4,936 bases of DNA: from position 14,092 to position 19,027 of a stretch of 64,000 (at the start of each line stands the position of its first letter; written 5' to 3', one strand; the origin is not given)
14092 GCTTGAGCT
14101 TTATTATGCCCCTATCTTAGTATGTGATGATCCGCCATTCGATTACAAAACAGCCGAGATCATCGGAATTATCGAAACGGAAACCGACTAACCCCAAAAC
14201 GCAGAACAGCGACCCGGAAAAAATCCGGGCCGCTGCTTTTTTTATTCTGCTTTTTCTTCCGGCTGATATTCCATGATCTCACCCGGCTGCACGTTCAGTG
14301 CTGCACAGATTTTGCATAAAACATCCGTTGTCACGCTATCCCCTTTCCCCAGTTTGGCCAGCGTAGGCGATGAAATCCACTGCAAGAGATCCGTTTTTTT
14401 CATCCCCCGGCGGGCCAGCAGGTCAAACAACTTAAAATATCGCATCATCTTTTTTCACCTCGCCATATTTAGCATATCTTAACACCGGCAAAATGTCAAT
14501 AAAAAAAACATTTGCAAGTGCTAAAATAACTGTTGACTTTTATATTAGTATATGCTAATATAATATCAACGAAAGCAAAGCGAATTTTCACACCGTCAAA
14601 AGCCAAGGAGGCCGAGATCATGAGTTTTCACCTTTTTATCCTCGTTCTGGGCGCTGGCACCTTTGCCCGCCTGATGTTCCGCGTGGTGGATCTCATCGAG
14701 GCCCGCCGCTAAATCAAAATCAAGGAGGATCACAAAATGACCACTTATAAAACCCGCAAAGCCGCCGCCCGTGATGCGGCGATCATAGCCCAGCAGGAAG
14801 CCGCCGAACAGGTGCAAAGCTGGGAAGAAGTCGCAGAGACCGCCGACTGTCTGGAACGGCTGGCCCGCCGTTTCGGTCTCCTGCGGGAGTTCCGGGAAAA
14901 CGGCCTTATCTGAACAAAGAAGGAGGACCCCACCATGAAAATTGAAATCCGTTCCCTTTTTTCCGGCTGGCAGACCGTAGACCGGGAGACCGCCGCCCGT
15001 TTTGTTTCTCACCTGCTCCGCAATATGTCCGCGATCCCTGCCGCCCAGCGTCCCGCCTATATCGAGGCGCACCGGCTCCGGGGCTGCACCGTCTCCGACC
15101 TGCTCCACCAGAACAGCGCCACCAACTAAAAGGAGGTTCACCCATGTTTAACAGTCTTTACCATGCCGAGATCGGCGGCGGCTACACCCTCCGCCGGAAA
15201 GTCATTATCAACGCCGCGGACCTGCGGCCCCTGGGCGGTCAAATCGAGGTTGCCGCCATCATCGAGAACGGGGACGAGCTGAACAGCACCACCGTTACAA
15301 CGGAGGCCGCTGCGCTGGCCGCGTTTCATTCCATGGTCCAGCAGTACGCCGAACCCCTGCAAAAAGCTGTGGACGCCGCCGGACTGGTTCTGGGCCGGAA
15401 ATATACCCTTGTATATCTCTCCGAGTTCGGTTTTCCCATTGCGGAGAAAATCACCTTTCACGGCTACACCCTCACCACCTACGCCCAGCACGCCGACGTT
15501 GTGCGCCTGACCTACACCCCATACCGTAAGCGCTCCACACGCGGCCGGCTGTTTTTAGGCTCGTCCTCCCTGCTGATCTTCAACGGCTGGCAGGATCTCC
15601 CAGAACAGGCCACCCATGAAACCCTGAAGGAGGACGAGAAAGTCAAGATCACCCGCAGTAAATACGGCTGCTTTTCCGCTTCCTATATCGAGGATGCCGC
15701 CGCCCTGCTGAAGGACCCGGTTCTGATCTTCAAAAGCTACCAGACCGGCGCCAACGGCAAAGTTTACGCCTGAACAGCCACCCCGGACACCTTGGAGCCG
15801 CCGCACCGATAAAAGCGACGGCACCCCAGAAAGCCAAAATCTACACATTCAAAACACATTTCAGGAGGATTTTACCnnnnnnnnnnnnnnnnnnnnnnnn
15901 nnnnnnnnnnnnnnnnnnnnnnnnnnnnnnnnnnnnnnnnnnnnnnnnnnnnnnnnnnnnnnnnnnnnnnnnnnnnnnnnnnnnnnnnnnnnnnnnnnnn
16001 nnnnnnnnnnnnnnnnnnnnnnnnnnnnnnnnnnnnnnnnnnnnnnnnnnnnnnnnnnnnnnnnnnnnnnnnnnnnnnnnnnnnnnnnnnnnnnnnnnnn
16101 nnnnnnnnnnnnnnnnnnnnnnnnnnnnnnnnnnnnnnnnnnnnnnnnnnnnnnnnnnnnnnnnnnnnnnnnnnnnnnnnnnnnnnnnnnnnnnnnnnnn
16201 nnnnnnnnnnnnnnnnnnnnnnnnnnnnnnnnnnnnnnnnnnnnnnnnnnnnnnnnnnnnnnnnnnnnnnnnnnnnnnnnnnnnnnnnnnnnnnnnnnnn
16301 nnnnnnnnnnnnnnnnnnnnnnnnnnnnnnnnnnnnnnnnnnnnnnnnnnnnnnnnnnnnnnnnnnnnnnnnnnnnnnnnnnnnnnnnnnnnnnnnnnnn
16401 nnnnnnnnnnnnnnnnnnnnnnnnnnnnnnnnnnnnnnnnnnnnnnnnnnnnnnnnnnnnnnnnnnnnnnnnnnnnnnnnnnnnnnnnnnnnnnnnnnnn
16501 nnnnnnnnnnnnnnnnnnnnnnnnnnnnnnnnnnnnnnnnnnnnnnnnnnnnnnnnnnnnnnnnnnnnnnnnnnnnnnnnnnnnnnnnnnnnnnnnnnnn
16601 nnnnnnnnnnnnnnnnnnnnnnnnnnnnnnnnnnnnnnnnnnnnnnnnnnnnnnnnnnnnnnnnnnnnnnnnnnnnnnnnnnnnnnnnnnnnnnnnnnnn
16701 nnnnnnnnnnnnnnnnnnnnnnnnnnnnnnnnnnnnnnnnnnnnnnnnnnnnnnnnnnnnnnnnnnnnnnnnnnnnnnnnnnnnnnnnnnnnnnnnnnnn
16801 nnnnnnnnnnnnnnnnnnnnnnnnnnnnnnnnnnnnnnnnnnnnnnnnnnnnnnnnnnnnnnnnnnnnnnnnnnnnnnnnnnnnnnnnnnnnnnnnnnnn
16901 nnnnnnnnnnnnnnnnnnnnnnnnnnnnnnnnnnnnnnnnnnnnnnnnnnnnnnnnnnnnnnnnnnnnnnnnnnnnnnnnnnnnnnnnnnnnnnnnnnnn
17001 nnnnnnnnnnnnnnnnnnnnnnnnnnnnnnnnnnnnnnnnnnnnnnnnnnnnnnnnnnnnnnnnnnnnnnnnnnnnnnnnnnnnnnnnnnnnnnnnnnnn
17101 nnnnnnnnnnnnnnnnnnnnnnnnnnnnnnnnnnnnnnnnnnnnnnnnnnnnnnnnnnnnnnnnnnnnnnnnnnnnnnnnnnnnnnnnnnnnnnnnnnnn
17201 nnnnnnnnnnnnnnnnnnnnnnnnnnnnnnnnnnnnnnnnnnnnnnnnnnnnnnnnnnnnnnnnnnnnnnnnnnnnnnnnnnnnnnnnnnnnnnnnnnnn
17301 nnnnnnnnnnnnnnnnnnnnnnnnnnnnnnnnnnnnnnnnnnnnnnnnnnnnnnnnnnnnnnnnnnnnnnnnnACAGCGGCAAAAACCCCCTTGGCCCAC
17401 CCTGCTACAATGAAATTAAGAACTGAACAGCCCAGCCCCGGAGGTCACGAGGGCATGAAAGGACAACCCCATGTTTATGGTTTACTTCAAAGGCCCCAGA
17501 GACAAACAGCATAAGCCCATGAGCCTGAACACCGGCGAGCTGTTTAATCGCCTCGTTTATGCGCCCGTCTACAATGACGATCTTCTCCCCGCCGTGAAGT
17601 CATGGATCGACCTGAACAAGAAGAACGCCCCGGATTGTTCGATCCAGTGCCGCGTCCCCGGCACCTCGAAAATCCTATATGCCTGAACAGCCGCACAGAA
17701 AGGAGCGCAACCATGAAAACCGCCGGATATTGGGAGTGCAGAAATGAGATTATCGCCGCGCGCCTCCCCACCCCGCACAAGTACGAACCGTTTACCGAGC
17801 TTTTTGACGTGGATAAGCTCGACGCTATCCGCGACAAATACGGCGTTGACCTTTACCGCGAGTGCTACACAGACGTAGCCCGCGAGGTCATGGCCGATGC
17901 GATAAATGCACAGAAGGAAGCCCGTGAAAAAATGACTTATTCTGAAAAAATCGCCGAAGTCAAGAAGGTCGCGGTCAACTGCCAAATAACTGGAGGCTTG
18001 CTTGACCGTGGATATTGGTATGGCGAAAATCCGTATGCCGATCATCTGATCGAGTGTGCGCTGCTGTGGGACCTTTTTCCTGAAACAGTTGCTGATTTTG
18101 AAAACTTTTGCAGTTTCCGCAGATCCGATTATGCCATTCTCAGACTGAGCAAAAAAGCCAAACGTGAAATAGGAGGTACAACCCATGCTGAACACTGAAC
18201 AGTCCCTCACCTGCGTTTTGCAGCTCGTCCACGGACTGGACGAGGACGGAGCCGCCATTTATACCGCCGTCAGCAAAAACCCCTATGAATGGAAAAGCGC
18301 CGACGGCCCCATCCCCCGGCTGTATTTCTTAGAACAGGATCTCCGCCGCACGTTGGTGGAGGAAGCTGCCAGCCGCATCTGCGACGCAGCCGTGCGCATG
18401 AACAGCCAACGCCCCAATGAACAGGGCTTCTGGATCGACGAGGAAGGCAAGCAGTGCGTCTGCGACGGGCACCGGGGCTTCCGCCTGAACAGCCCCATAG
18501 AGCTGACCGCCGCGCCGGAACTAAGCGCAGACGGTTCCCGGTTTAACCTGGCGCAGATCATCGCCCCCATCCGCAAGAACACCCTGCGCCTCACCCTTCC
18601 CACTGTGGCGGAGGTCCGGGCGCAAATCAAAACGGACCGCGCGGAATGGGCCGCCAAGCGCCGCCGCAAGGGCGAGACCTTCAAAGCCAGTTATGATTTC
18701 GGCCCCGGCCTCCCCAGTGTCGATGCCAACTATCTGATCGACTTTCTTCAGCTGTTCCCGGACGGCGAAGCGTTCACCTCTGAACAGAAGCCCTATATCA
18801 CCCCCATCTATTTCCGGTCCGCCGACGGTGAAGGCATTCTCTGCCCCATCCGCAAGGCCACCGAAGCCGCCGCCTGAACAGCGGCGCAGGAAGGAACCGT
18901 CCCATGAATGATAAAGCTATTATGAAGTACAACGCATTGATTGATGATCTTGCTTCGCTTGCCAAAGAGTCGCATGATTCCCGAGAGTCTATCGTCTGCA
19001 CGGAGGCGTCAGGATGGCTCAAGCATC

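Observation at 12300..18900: Extreme strand-specific enrichment of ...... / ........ across the rightward gene block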

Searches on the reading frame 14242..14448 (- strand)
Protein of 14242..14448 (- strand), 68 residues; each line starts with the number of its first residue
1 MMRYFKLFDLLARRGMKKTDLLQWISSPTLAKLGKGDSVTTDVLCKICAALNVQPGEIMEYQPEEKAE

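Call 32: search_protein_families(library=pfam, proteins=[window:14242-14448:-], max_evalue=0.01)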
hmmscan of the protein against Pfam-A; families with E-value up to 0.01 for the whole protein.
window:14242-14448:- (68 aa): 1 family
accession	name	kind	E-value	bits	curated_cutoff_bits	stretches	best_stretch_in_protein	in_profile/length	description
PF13443.12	HTH_26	-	1.2e-13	51.5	22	1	7-64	2-63/63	Cro/C1-type HTH DNA-binding domain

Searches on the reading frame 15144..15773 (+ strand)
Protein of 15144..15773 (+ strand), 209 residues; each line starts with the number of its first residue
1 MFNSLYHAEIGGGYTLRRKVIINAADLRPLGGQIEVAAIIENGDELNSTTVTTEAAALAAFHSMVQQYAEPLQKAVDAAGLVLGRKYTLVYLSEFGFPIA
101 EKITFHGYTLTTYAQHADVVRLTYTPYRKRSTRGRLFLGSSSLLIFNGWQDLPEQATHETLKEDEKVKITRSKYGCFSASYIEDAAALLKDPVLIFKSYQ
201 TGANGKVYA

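Call 7: search_protein_families(library=pfam, proteins=[window:15144-15773:+], max_evalue=0.01)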
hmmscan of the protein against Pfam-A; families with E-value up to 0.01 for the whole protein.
window:15144-15773:+ (209 aa): 0 families

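Call 14: search_protein_families(library=phrogs, proteins=[window:15144-15773:+], max_evalue=0.01)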
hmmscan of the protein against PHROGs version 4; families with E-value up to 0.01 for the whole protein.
window:15144-15773:+ (209 aa): 0 families

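Call 70: search_protein_families(library=ncbifam, proteins=[window:15144-15773:+], max_evalue=0.01)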
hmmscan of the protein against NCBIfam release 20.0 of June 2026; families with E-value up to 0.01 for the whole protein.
window:15144-15773:+ (209 aa): 0 families

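Call 71: search_protein_families(library=padloc, proteins=[window:15144-15773:+], max_evalue=0.01)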
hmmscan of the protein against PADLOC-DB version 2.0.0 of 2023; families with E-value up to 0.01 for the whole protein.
window:15144-15773:+ (209 aa): 0 families

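Call 87: predict_structure(protein=window:15144-15773:+)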
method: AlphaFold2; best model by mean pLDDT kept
length: 209 residues; sequences in the alignment: 1
mean_pLDDT: 37.4   pTM: 0.38
mean pLDDT of the five models: 37.4, 31.5, 30.1, 29.8, 24.7
residues with pLDDT >= 90: 0; 70-90: 0; 50-70: 35; < 50: 174
segments of 3 or more residues with pLDDT < 50: 1-22, 24-31, 41-44, 71-209
pLDDT, mean of each block of 10 residues (from residue 1): 35 33 43 52 55 55 55 41 29 29 34 35 32 37 34 37 29 28 32 31 29
secondary structure, 60 per line:
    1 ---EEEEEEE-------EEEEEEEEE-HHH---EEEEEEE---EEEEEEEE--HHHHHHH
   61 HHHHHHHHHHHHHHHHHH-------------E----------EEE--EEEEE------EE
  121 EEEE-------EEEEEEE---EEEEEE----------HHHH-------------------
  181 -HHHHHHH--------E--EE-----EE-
elements in order: E4-10 E18-26 E34-40 E44-51 H54-78 E103-105 E108-112 E119-124 E132-138 E142-147 H158-161 H182-188

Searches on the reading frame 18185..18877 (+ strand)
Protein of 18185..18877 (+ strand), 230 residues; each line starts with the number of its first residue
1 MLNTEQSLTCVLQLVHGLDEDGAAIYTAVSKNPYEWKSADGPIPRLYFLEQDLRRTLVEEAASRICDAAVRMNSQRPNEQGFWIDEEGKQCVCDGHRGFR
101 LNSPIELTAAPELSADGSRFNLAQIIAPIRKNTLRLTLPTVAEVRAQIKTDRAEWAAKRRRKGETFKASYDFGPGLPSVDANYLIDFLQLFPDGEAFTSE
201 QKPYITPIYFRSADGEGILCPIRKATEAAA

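Call 7: search_protein_families(library=pfam, proteins=[window:18185-18877:+], max_evalue=0.01)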
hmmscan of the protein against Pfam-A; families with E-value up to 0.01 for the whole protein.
window:18185-18877:+ (230 aa): 0 families

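Call 14: search_protein_families(library=phrogs, proteins=[window:18185-18877:+], max_evalue=0.01)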
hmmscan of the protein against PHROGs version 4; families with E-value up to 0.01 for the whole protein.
window:18185-18877:+ (230 aa): 1 family
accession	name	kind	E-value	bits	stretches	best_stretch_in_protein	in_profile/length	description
phrog_947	-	DNA, RNA and nucleotide metabolism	0.0054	16.7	0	144-224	280-365/368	DNA polymerase processivity factor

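Call 56: search_solved_structures(query=window:18185-18877:+, max_evalue=1)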
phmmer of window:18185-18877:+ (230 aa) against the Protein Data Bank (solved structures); distinct sequences matched with E-value up to 1: 0.

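Call 70: search_protein_families(library=ncbifam, proteins=[window:18185-18877:+], max_evalue=0.01)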
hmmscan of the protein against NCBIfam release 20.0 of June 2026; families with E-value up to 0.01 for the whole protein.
window:18185-18877:+ (230 aa): 0 families

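Call 71: search_protein_families(library=padloc, proteins=[window:18185-18877:+], max_evalue=0.01)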
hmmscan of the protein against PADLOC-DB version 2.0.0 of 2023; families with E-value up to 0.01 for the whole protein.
window:18185-18877:+ (230 aa): 0 families

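Call 85: predict_structure(protein=window:18185-18877:+)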
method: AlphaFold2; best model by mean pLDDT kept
length: 230 residues; sequences in the alignment: 1
mean_pLDDT: 38.3   pTM: 0.30
mean pLDDT of the five models: 38.3, 34.0, 31.5, 31.2, 29.5
residues with pLDDT >= 90: 0; 70-90: 14; 50-70: 28; < 50: 188
segments of 3 or more residues with pLDDT < 50: 1-139, 172-179, 191-230
pLDDT, mean of each block of 10 residues (from residue 1): 37 37 41 32 28 31 30 29 33 27 29 37 32 35 72 71 62 45 58 36 27 27 24
secondary structure, 60 per line:
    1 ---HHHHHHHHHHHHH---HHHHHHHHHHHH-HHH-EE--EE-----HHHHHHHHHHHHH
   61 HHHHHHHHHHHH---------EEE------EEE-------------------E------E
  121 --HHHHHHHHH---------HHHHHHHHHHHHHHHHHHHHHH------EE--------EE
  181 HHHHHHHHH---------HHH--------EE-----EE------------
elements in order: H4-16 H20-31 H48-72 E82-84 E91-93 H123-131 H141-162 H181-189
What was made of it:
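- Tried and rejected: Single-sequence AlphaFold models of M and I had pLDDT 37-38 and were not used for fold searches (calls 85, 87).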
